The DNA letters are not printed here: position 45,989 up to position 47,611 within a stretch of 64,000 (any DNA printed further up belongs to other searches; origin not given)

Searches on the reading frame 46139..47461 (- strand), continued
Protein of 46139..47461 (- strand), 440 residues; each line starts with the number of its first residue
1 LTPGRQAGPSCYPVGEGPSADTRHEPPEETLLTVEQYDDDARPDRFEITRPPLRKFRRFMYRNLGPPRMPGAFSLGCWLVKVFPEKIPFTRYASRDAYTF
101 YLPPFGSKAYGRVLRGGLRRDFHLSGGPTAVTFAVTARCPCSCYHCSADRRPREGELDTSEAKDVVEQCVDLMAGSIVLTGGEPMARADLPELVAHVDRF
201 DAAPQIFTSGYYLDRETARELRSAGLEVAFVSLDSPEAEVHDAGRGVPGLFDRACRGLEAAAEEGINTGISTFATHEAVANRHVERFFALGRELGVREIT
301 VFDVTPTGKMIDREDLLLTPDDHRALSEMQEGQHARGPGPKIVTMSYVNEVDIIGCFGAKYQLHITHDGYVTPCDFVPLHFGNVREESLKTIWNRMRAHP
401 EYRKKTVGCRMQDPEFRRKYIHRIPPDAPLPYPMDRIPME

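Call 16: find_encoding_contigs(protein=P0099, flank=7000, max_places=1)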
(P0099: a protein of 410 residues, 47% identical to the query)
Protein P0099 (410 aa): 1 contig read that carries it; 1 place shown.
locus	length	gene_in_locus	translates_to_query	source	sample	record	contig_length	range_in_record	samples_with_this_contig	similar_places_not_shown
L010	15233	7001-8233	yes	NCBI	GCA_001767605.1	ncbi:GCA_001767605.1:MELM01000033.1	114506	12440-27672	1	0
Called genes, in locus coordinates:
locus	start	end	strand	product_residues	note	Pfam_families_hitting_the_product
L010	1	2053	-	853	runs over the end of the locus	PF03130:HEAT_PBS (faint), PF13513:HEAT_EZ (faint), PF00514:Arm (faint), PF02985:HEAT (faint), PF13646:HEAT_2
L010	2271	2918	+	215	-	PF01300:Sua5_yciO_yrdC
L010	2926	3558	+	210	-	PF01451:LMWPc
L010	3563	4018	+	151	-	PF02502:LacAB_rpiB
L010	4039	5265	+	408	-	PF00464:SHMT, PF00155:Aminotran_1_2 (weak)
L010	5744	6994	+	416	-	PF00953:Glycos_transf_4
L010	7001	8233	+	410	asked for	PF04055:Radical_SAM, PF13186:SPASM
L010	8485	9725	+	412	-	PF01590:GAF, PF13185:GAF_2, PF13492:GAF_3 (weak), PF00990:GGDEF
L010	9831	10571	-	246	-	PF00535:Glycos_transf_2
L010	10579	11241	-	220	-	PF01135:PCMT, PF00398:RrnaAD (faint), PF13847:Methyltransf_31, PF13649:Methyltransf_25 (weak)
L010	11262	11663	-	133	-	PF13581:HATPase_c_2, PF02518:HATPase_c (weak)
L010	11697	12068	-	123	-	PF01740:STAS, PF13466:STAS_2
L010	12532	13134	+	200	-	PF01726:LexA_DNA_bind, PF00717:Peptidase_S24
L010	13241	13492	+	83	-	-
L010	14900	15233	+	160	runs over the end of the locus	PF04234:CopC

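Call 17: find_encoding_contigs(protein=P0115, flank=7000, max_places=1)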
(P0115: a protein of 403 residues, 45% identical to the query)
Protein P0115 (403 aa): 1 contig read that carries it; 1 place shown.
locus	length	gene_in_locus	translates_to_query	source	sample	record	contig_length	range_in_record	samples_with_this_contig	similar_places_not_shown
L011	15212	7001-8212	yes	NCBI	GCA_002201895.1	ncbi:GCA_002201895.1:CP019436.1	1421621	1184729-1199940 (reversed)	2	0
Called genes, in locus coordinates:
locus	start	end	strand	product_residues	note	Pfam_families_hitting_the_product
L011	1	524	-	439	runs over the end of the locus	PF04055:Radical_SAM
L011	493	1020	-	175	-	-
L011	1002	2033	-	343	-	PF04055:Radical_SAM, PF13353:Fer4_12 (weak), PF26257:DUF8061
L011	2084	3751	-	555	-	PF01921:tRNA-synt_1f, PF09334:tRNA-synt_1g (faint)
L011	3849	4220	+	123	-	-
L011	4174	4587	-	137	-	PF01978:TrmB (faint), PF12802:MarR_2 (weak), PF01047:MarR (weak), PF25212:HVO_A0114 (weak)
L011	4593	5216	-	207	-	PF01588:tRNA_bind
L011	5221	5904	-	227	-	PF01909:NTP_transf_2 (weak)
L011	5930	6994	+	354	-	PF02163:Peptidase_M50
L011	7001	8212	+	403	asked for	PF13353:Fer4_12 (weak), PF04055:Radical_SAM, PF13186:SPASM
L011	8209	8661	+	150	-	-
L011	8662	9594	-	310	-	-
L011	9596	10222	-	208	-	PF01148:CTP_transf_1 (weak)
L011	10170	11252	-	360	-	PF13528:Glyco_trans_1_3 (weak), PF04101:Glyco_tran_28_C, PF06722:EryCIII-like_C (weak), PF00201:UDPGT (weak)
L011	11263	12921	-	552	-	PF09843:DUF2070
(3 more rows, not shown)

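Call 18: find_encoding_contigs(protein=P0109, flank=7000, max_places=1)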
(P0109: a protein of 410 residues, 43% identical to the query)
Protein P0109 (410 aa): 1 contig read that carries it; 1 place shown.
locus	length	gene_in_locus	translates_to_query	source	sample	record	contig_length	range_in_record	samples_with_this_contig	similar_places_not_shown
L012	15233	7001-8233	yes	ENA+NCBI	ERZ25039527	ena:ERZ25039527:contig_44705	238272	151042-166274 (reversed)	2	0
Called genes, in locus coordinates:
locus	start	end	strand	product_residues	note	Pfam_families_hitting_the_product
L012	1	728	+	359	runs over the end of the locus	-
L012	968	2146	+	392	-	PF18986:DUF5719 (faint), PF07100:ASRT (faint)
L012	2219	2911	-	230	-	PF07826:IMP_cyclohyd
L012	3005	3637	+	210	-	PF00149:Metallophos, PF12850:Metallophos_2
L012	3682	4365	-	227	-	-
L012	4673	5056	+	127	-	-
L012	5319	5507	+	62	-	-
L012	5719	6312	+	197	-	PF00588:SpoU_methylase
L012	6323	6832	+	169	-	PF05991:NYN_YacP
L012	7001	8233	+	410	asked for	PF04055:Radical_SAM, PF13186:SPASM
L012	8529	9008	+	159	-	-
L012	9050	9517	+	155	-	-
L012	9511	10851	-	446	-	PF00890:FAD_binding_2, PF00996:GDI (weak), PF01266:DAO, PF01593:Amino_oxidase, PF01946:Thi4 (faint), PF12831:FAD_oxidored (weak), PF13450:NAD_binding_8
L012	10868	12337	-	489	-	PF00890:FAD_binding_2 (weak), PF01134:GIDA (faint), PF01593:Amino_oxidase, PF12831:FAD_oxidored (weak), PF13450:NAD_binding_8, PF01266:DAO (weak)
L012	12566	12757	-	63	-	PF00830:Ribosomal_L28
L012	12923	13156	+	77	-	PF01037:AsnC_trans_reg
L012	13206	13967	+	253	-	-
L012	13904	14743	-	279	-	PF21088:MS_channel_1st, PF00924:MS_channel_2nd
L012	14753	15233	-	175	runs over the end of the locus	-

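Call 19: find_encoding_contigs(protein=P0149, flank=7000, max_places=1)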
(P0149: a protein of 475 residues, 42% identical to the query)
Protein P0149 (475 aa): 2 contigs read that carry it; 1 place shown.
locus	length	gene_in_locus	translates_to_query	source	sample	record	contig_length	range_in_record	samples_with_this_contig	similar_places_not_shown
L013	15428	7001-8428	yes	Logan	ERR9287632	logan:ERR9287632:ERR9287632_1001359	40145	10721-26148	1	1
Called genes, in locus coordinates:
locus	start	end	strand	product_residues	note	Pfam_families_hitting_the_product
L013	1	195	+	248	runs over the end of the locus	PF04909:Amidohydro_2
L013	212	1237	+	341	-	PF01408:GFO_IDH_MocA, PF02894:GFO_IDH_MocA_C, PF22725:GFO_IDH_MocA_C3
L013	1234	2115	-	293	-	PF00701:DHDPS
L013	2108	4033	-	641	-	PF06917:Pectate_lyase_2, PF07944:Beta-AFase-like_GH127_cat (faint), PF06917:Pectate_lyase_2 (weak)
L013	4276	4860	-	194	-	PF00245:Alk_phosphatase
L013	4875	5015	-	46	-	-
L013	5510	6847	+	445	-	-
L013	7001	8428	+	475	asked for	PF04055:Radical_SAM, PF13353:Fer4_12 (weak), PF13186:SPASM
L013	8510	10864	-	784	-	PF13620:CarboxypepD_reg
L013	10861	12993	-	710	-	-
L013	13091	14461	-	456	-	PF00875:DNA_photolyase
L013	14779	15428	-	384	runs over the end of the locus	PF01128:IspD, PF12804:NTP_transf_3, PF02542:YgbB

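Call 29: find_related_loci(query=A2, collection=genome_contigs, flank=10000)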
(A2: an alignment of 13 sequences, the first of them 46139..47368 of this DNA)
Query A2 (409 aa) in genome_contigs; peptide patterns used: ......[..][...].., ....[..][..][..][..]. (x = any residue, [..] = any of these).
599 stretches matched a pattern (row limit reached: there are more); 444 encode a relative of the query (tblastn E <= 1e-3); the best 80 are kept; 80 distinct loci.
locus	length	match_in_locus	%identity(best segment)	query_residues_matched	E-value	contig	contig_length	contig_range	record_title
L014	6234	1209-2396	79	15-409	0e+0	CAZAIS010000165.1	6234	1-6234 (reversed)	MAG TPA_asm: uncultured Acidimicrobiales bacterium isolate binchicken_co204_55 genome assembly, contig: NODE_15590_lengt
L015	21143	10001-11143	81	29-409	0e+0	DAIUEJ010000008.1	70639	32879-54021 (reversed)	MAG TPA_asm: Candidatus Anoxymicrobiaceae bacterium isolate CTOTU25329 NODE_15_length_70639_cov_17.794302, whole genome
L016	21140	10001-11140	79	30-409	0e+0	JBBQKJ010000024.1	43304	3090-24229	MAG: Candidatus Geothermincolia bacterium isolate Co_metawrap_610 Cmw_610_k141_9564822_length_43304_cov_13.9988, whole g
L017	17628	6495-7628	78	29-406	0e+0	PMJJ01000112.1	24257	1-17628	MAG: Actinomycetota bacterium isolate fen_680 73.20120600_E2D.85_contig_9698, whole genome shotgun sequence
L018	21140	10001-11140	77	30-409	0e+0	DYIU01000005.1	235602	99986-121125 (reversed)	MAG TPA_asm: Acidimicrobium ferrooxidans isolate FI88_64_18 Afr_mines_FI88_38_length_235602_cov_7_265696, whole genome s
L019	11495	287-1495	73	8-409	0e+0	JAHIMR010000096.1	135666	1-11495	MAG: Actinomycetota bacterium isolate KR13_N2.mb.8 KR13_N2.mb.8_k141_236593, whole genome shotgun sequence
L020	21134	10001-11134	76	32-409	0e+0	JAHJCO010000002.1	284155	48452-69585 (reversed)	MAG: Actinomycetota bacterium isolate Modern_marine.mb.309 Modern_marine.mb.309_k141_67198, whole genome shotgun sequenc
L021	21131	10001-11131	75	32-408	0e+0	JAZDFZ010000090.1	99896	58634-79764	MAG: Actinomycetota bacterium isolate MEGAHIT-group-0.229 k141_17026275, whole genome shotgun sequence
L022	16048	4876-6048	75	17-408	0e+0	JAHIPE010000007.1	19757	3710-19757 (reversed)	MAG: Actinomycetota bacterium isolate KR13_S3.mb.41 KR13_S3.mb.41_k141_13662, whole genome shotgun sequence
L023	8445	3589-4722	72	32-409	0e+0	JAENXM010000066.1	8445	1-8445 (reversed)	MAG: Actinomycetota bacterium isolate 14_8_m_bin1 k141_1294901_length_8445_cov_129.8888, whole genome shotgun sequence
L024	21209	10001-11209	68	7-409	0e+0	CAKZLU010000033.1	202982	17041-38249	MAG TPA_asm: uncultured actinobacterium isolate SRR5214706_bin.116_CONCOCT_v1.1_MAG genome assembly, contig: ERZ1744544.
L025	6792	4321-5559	68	2-409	0e+0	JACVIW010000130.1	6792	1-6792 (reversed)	MAG: Candidatus Geohydrothermomicrobium daggyaiense isolate DG02.bin.164 contig130, whole genome shotgun sequence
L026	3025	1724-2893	65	15-404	0e+0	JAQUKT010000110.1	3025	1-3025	MAG: Actinomycetota bacterium isolate STD1_113 NODE_165995_length_3025_cov_3.628709_Sandtown_D1, whole genome shotgun se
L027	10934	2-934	73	96-406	8e-157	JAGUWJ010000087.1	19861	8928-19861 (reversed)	MAG: Actinomycetota bacterium isolate DeMMO5_5 c_000000011952, whole genome shotgun sequence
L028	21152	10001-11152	49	23-406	8e-123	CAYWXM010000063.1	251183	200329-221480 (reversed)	MAG TPA_asm: uncultured Actinomycetota bacterium isolate SRP067234_co1_219 genome assembly, contig: k99_336058, whole ge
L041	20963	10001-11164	48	20-406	2e-117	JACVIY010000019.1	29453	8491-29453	MAG: Candidatus Geothermincola secundus isolate QZM4_2.bin.157 contig019, whole genome shotgun sequence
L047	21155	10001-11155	43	22-406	2e-111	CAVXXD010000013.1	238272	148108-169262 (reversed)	MAG: uncultured bacterium isolate MFD04716.bin.1.266 genome assembly, contig: contig_44705, whole genome shotgun sequenc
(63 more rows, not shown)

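Call 61: predict_structure(alignment_id=A5)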
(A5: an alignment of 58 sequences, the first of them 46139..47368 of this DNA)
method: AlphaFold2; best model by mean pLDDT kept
length: 409 residues; sequences in the alignment: 58
mean_pLDDT: 90.6   pTM: 0.90
mean pLDDT of the five models: 90.6, 89.2, 88.9, 88.6, 87.8
residues with pLDDT >= 90: 298; 70-90: 89; 50-70: 10; < 50: 12
segments of 3 or more residues with pLDDT < 50: 1-12
pLDDT, mean of each block of 10 residues (from residue 1): 37 68 81 73 83 75 87 93 90 88 97 91 95 98 96 97 98 98 99 98 98 97 98 98 96 97 97 93 94 92 87 87 85 98 96 98 95 86 95 96 90
secondary structure, 60 per line:
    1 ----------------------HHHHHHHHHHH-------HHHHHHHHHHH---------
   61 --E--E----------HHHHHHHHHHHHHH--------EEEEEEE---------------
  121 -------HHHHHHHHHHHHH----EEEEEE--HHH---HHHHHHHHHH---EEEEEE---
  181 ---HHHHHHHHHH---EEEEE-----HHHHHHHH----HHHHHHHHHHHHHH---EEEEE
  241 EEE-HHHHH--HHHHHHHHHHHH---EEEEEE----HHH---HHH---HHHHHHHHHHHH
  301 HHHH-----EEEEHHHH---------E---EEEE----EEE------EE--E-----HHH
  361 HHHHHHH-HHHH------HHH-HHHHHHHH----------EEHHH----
elements in order: H23-33 H41-51 H77-90 E99-105 H128-140 E145-150 H159-168 E172-177 H184-193 E197-201 H207-214 H219-232 E236-243 H245-249 H252-263 E267-272 H289-304 E310-313 H314-317 E331-334 E339-341 H358-367 H369-372 H383-390

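Call 66: fold_search(model_id=the predicted structure, library=pdb)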
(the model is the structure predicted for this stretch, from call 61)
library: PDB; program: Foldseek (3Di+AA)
matches with E <= 10: 1812; with E <= 0.001: 222
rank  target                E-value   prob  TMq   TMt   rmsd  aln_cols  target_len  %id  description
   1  7vob                  2.0e-13  1.00  0.50  0.61  10.8       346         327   19  The crystal structure of a Radical SAM Enzyme BlsE involved in the Biosynthesis of Blasticidin S (released 2022-05-04)
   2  6efn                  2.5e-13  1.00  0.55  0.58   3.7       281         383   23  Structure of a RiPP maturase, SkfB (released 2018-10-24)
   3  5v1t_A                2.5e-13  1.00  0.55  0.51   9.8       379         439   16  Crystal structure of Streptococcus suis SuiB bound to precursor peptide SuiA (released 2017-08-30)
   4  5v1s_A                1.1e-12  1.00  0.55  0.53   6.0       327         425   17  Crystal structure of Streptococcus suis SuiB bound to S-adenosylmethionine (released 2017-08-30)
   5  5v1q_A                1.7e-12  1.00  0.54  0.52   9.4       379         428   17  Crystal structure of Streptococcus suis SuiB (released 2017-08-30)
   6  5v1q_B                3.4e-12  1.00  0.54  0.51  10.0       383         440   16  Crystal structure of Streptococcus suis SuiB (released 2017-08-30)
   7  6c8v                  4.3e-12  1.00  0.52  0.67   4.5       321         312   18  X-ray structure of PqqE from Methylobacterium extorquens (released 2018-02-14)
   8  1tv7_A                4.3e-12  1.00  0.52  0.64   4.7       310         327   18  Structure of the S-adenosylmethionine dependent Enzyme MoaA (released 2004-08-31)
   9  5v1s_B                7.1e-12  1.00  0.53  0.51  10.0       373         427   15  Crystal structure of Streptococcus suis SuiB bound to S-adenosylmethionine (released 2017-08-30)
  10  5why_B                1.2e-11  1.00  0.51  0.50   4.8       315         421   19  Structural Insights into Thioether Bond Formation in the Biosynthesis of Sactipeptides (released 2017-07-26)
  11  2fb2_B                1.5e-11  1.00  0.52  0.63   4.8       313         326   18  Structure of the MoaA Arg17/266/268/Ala triple mutant (released 2006-05-09)
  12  1tv7_B                2.1e-10  1.00  0.51  0.63   5.4       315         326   17  Structure of the S-adenosylmethionine dependent Enzyme MoaA (released 2004-08-31)
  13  5why_A                2.3e-10  1.00  0.50  0.49   8.8       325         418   18  Structural Insights into Thioether Bond Formation in the Biosynthesis of Sactipeptides (released 2017-07-26)
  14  5wgg_A                2.9e-10  1.00  0.50  0.47   5.2       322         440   18  Structural Insights into Thioether Bond Formation in the Biosynthesis of Sactipeptides (released 2017-07-26)
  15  8hzv_C                2.9e-10  1.00  0.49  0.43   7.0       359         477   17  The crystal structure of a Radical SAM Enzyme DesII (released 2024-07-10)
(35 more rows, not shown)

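Call 80: search_protein_families(library=pfam, proteins=[L041:6750-7295:+, L041:7409-8326:+, L041:8417-9265:+, L041:9262-9774:+, L041:4799-5821:+, L022:2837-4465:-, L022:861-2243:-, L022:6121-7677:-, L012:5319-5507:+], max_evalue=0.001)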
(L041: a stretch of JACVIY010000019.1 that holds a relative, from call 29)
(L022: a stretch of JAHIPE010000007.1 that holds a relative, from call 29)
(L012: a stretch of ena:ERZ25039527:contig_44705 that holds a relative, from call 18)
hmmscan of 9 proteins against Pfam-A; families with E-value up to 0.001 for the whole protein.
L041:6750-7295:+ (181 aa): 2 families
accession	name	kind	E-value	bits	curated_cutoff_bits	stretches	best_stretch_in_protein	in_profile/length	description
PF12850.12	Metallophos_2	-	1e-29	104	27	1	1-161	1-150/154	Calcineurin-like phosphoesterase superfamily domain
PF00149.33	Metallophos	-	7.1e-15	56.4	21.5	1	1-129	1-190/191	Calcineurin-like phosphoesterase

L041:7409-8326:+ (305 aa): 0 families

L041:8417-9265:+ (282 aa): 2 families
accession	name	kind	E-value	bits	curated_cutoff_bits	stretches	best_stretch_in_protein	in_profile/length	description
PF00588.24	SpoU_methylase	-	2.1e-41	141.8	29.7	1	105-244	2-141/142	SpoU rRNA Methylase family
PF08032.17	SpoU_sub_bind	-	2e-18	66.9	22.8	1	13-87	2-75/76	RNA 2'-O ribose methyltransferase substrate binding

L041:9262-9774:+ (170 aa): 1 family
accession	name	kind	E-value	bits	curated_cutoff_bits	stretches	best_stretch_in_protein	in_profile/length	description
PF05991.17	NYN_YacP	-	8.6e-31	107.6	24.6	1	5-168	1-165/166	YacP-like NYN domain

L041:4799-5821:+ (340 aa): 2 families
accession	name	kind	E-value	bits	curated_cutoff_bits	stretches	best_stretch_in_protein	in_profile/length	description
PF00586.29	AIRS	-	1.8e-27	96.4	24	1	41-156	1-112/112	AIR synthase related protein, N-terminal domain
PF02769.27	AIRS_C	-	3.6e-08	34.2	23.1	1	168-318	1-153/156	AIR synthase related protein, C-terminal domain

L022:2837-4465:- (542 aa): 1 family
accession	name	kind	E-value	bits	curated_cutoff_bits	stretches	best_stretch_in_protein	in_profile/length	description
PF02386.22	TrkH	-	3.8e-19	69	27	1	107-527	29-490/502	Cation transport protein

L022:861-2243:- (460 aa): 13 families
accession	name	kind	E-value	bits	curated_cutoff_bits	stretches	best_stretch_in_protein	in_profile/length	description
PF02254.24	TrkA_N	-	2.1e-47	160.6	23.8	2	3-118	1-115/116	TrkA-N domain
PF02558.23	ApbA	-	8e-09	35.7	22.2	0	247-286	1-42/150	Ketopantoate reductase PanE/ApbA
PF02080.26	TrkA_C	-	1.9e-07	31.3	27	0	399-457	10-70/71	TrkA-C domain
PF03435.24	Sacchrp_dh_NADP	-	4.5e-06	27.5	25.1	0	3-88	1-92/129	Saccharopine dehydrogenase NADP binding domain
PF13241.12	NAD_binding_7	-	1.9e-05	25.6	22.1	0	2-86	9-82/104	Putative NAD(P)-binding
PF02737.24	3HCDH_N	-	7e-05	23.3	22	0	248-291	3-46/180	3-hydroxyacyl-CoA dehydrogenase, NAD binding domain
PF03721.20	UDPG_MGDP_dh_N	-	0.00011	22.3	27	0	1-36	1-36/187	UDP-glucose/GDP-mannose dehydrogenase family, NAD binding domain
PF00070.33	Pyr_redox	-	0.00023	22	22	0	246-286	1-41/82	Pyridine nucleotide-disulphide oxidoreductase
PF01266.30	DAO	-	0.00038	20.5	27.9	0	248-278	3-33/353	FAD dependent oxidoreductase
PF07992.20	Pyr_redox_2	-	0.00046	20.1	26.1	0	234-287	134-185/291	Pyridine nucleotide-disulphide oxidoreductase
PF13450.12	NAD_binding_8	-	0.0005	20.7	21.9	0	249-279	2-31/68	NAD(P)-binding Rossmann-like domain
PF01370.27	Epimerase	-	0.0005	20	20.9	0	247-305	2-59/240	NAD dependent epimerase/dehydratase family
PF01210.29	NAD_Gly3P_dh_N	-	0.00077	19.9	23.1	0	248-309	3-65/158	NAD-dependent glycerol-3-phosphate dehydrogenase N-terminus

L022:6121-7677:- (518 aa): 1 family
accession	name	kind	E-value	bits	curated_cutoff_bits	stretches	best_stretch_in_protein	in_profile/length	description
PF09594.16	GT87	-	0.00027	21.2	25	1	186-426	3-234/237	Glycosyltransferase family 87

L012:5319-5507:+ (62 aa): 0 families

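Call 83: search_protein_families(library=phrogs, proteins=[window:46139-47368:-], max_evalue=0.01)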
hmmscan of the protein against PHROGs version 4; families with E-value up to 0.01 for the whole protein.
window:46139-47368:- (409 aa): 2 families
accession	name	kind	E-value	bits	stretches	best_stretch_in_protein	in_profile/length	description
phrog_1802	-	other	5.5e-08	33.1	1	95-248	41-210/556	radical SAM domain-containing protein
phrog_15140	-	other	0.0034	17.3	1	101-250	90-244/366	radical SAM domain-containing protein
